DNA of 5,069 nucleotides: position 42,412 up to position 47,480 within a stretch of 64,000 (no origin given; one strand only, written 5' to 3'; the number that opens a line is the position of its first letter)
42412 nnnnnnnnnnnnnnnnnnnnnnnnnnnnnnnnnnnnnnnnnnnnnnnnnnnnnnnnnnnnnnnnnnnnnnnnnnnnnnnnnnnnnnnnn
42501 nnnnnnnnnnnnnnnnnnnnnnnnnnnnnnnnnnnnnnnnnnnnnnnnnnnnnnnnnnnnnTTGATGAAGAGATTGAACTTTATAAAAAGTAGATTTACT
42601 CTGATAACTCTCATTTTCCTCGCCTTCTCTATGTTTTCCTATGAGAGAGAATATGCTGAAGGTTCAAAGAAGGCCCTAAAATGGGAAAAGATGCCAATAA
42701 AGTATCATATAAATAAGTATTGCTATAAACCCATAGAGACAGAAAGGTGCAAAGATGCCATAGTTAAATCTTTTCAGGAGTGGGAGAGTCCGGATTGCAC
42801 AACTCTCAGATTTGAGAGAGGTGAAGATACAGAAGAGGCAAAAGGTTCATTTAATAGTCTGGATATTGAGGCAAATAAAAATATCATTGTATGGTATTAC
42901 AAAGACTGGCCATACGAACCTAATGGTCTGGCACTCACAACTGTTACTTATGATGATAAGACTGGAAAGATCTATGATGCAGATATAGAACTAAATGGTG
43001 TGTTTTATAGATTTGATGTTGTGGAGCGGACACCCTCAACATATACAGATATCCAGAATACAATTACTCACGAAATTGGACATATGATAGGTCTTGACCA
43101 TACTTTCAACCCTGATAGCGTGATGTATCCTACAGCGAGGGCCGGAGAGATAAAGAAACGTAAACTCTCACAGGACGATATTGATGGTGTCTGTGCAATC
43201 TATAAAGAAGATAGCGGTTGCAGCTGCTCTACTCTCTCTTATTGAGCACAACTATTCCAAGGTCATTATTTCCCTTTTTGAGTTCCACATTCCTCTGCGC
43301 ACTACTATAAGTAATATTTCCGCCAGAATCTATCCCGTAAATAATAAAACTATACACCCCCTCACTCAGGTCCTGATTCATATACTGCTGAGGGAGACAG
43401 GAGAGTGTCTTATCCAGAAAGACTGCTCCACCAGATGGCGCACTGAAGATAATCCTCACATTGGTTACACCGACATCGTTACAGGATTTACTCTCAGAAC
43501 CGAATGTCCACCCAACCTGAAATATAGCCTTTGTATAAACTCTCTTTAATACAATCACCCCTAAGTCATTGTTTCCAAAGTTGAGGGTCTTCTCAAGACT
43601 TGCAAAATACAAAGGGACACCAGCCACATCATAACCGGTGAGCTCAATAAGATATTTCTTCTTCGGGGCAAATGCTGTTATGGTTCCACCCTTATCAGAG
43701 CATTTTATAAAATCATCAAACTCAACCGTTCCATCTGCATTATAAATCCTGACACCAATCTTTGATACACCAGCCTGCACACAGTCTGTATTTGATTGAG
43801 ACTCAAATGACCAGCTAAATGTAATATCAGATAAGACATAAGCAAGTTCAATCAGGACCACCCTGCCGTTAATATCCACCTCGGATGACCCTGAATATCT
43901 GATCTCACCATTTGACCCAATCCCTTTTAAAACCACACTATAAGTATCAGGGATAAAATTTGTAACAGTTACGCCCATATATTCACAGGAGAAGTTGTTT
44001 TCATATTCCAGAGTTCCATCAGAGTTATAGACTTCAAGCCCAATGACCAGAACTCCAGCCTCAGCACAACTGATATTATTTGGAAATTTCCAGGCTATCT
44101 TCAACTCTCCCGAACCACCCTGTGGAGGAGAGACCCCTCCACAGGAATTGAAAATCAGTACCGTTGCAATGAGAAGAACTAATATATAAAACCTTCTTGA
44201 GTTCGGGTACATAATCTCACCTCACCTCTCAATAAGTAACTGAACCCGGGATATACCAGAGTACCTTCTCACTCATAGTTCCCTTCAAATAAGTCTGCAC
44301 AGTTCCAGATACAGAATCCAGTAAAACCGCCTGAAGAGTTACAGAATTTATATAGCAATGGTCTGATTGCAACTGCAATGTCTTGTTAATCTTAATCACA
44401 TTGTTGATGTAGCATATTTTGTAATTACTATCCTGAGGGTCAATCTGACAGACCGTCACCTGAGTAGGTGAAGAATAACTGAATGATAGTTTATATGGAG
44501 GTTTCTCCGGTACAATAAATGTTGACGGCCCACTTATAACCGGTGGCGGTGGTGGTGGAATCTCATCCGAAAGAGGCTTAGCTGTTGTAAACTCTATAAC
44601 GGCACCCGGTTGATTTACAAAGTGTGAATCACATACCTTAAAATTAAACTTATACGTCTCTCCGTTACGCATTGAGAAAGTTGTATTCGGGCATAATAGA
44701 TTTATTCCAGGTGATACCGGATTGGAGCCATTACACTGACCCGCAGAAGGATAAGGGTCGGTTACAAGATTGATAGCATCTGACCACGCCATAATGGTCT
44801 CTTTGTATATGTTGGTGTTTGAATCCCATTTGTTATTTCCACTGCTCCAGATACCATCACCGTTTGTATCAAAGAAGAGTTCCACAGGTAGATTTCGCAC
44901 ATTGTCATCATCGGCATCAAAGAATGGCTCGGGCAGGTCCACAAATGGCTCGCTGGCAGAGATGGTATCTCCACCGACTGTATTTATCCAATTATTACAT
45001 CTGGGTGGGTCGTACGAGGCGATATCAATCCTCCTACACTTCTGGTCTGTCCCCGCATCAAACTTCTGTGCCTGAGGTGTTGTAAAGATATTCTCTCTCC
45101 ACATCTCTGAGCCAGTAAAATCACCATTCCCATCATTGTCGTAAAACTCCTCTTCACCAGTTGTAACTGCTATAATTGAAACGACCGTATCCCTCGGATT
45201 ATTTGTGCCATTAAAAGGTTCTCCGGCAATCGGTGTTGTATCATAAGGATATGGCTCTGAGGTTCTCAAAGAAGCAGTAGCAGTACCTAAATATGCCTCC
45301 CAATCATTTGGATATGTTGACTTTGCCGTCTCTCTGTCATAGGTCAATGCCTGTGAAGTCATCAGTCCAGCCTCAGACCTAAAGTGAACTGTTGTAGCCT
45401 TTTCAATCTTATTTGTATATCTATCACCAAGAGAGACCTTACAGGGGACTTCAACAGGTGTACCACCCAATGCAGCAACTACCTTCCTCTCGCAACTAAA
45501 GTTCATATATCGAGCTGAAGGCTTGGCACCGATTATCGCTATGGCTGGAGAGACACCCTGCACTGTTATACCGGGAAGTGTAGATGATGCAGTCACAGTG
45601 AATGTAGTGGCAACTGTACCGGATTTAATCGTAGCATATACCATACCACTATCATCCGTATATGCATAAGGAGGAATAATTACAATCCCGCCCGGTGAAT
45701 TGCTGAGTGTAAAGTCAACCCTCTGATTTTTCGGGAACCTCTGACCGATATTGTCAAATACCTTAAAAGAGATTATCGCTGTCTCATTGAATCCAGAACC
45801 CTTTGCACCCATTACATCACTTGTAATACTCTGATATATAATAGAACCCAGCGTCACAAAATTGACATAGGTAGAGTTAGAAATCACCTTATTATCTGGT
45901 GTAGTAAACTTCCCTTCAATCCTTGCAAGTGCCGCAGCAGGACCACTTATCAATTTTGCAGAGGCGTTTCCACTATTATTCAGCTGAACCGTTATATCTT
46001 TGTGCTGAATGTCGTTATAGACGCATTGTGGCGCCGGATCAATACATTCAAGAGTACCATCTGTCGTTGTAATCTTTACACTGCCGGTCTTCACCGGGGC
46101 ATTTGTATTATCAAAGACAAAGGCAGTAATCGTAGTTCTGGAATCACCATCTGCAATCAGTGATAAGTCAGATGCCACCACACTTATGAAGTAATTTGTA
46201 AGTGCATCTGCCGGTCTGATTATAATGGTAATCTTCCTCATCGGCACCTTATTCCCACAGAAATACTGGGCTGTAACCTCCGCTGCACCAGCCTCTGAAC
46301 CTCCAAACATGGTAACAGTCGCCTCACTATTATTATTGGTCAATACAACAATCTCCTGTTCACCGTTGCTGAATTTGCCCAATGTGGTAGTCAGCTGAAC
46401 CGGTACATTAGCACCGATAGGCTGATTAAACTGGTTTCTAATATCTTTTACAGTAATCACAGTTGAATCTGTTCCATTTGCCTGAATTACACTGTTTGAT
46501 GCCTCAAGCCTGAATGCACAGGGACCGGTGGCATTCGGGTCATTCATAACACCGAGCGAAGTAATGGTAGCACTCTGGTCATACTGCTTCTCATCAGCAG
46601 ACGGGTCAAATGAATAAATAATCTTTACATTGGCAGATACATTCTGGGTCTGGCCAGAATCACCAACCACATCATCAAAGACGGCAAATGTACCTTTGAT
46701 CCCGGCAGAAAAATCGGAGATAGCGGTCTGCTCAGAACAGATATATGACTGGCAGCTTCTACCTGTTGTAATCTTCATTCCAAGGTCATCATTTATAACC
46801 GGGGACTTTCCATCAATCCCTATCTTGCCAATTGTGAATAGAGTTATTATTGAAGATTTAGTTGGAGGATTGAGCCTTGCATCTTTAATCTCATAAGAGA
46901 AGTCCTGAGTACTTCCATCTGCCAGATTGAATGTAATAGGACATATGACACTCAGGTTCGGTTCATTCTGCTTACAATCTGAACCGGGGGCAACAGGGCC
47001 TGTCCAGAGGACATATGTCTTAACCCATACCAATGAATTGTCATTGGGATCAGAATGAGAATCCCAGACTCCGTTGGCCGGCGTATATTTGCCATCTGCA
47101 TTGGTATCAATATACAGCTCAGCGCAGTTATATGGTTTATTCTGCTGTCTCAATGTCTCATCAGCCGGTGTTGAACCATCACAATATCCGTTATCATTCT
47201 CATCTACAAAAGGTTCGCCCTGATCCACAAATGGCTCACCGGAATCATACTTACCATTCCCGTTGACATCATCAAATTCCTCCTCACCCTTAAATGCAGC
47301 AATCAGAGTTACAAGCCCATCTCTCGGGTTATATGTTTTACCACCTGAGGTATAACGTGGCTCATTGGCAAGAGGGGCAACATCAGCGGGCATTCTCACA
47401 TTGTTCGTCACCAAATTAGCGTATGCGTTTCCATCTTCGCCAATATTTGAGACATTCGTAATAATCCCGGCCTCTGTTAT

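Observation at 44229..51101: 2290-aa lipoprotein with three ~690-aa super-repeats combining Big_1-like Ig domains and paired EF-hand-like Ca2+ loops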

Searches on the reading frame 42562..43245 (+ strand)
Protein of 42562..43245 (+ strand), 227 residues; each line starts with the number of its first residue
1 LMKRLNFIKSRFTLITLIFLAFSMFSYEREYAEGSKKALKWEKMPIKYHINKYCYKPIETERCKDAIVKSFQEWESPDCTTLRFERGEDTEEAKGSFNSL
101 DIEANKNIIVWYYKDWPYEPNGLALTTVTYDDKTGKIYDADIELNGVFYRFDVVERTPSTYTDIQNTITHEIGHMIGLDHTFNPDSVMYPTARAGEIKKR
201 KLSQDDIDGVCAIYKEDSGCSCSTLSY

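Call 14: search_protein_families(library=pfam, proteins=[window:42562-43245:+], max_evalue=0.001)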
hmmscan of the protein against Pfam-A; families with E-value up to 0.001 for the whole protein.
window:42562-43245:+ (227 aa): 6 families
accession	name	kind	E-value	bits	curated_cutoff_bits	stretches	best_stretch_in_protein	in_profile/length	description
PF00413.30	Peptidase_M10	-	6.7e-19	68.8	24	1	40-214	1-158/159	Matrixin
PF13688.12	Reprolysin_5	-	2e-05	25.4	27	1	96-186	82-163/196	Metallo-peptidase family M12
PF05572.19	Peptidase_M43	-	3.6e-05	24.2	23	1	158-185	62-89/152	Pregnancy-associated plasma protein-A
PF13583.11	Reprolysin_4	-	0.00032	20.9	22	1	159-186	134-157/203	Metallo-peptidase family M12B Reprolysin-like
PF07998.17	Peptidase_M54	-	0.0007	20.1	24.4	0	167-200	148-180/194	Peptidase family M54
PF12388.14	Peptidase_M57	-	0.00093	19.4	21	0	126-181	93-150/212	Dual-action HEIGH metallo-peptidase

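Call 25: search_protein_families(library=ncbifam, proteins=[window:42562-43245:+], max_evalue=0.001)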
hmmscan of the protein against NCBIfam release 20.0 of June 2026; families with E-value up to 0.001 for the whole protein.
window:42562-43245:+ (227 aa): 7 families
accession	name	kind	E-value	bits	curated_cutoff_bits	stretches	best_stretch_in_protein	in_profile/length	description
NF041905.1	MXAN_2677_2678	equivalog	1.7e-46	158.5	250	2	113-218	124-238/283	myxosortase-dependent metalloprotease, MXAN_2677/MXAN_2678 family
NF041938.1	RSIGE_not_HEIGH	exception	2.3e-11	43.6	375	1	113-216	128-240/325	MYXO-CTERM-anchored inactivated metalloprotease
NF033823.0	archmetzin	subfamily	4.4e-05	23.5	145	1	164-197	122-155/170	archaemetzincin family Zn-dependent metalloprotease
NF038122.1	metallo_LGF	subfamily_domain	5e-05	23.5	80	1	124-178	103-157/274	NF038122 family metalloprotease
TIGR03935.1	fragilysin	equivalog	0.00022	20.3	190.7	1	165-208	339-381/386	fragilysin family metalloproteinase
NF035945.1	Zn_serralysin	subfamily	0.00045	19.5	500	1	64-181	82-178/462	serralysin family metalloprotease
TIGR03952.1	metzin_BF0631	equivalog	0.00077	18.6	208.1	0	160-185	228-253/351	zinc-dependent metalloproteinase lipoprotein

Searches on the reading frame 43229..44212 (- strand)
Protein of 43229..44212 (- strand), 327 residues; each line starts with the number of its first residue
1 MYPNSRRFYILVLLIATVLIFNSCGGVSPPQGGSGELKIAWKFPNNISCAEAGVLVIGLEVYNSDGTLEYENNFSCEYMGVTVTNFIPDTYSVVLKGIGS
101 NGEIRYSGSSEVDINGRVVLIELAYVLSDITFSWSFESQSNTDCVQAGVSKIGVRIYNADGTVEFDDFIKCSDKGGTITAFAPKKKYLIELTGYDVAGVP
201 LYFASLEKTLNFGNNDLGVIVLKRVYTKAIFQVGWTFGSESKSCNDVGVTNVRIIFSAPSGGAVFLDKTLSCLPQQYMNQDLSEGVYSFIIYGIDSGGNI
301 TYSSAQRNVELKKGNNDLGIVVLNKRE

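Call 14: search_protein_families(library=pfam, proteins=[window:43229-44212:-], max_evalue=0.001)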
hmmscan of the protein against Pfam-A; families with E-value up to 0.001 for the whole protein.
window:43229-44212:- (327 aa): 0 families

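Call 24: search_protein_families(library=ncbifam, proteins=[window:43229-44212:-], max_evalue=0.01)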
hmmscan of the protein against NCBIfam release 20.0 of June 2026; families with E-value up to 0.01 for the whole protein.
window:43229-44212:- (327 aa): 0 families

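Call 66: search_protein_families(library=pfam, proteins=[window:43229-44212:-], max_evalue=1)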
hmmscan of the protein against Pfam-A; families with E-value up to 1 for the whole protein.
window:43229-44212:- (327 aa): 1 family
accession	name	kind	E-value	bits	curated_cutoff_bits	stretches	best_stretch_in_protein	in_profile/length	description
PF24058.1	DUF7359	-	0.069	13.4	27.5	0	32-101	32-98/123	Domain of unknown function (DUF7359)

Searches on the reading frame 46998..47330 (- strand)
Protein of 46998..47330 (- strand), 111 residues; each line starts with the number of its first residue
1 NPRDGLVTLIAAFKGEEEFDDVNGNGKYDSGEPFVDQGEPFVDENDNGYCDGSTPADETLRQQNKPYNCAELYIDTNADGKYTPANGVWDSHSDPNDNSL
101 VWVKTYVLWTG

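Call 73: search_protein_families(library=pfam, proteins=[window:46998-47330:-], max_evalue=10)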
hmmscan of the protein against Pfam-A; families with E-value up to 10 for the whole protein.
seq(111 aa): 2 families
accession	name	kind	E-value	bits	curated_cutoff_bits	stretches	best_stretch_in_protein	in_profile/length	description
PF16480.10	DUF5057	-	0.022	14.6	27.9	1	63-86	150-172/378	Domain of unknown function (DUF5057)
PF20009.4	GEVED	-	1.1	10.5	24.4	1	72-95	4-28/78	GEVED domain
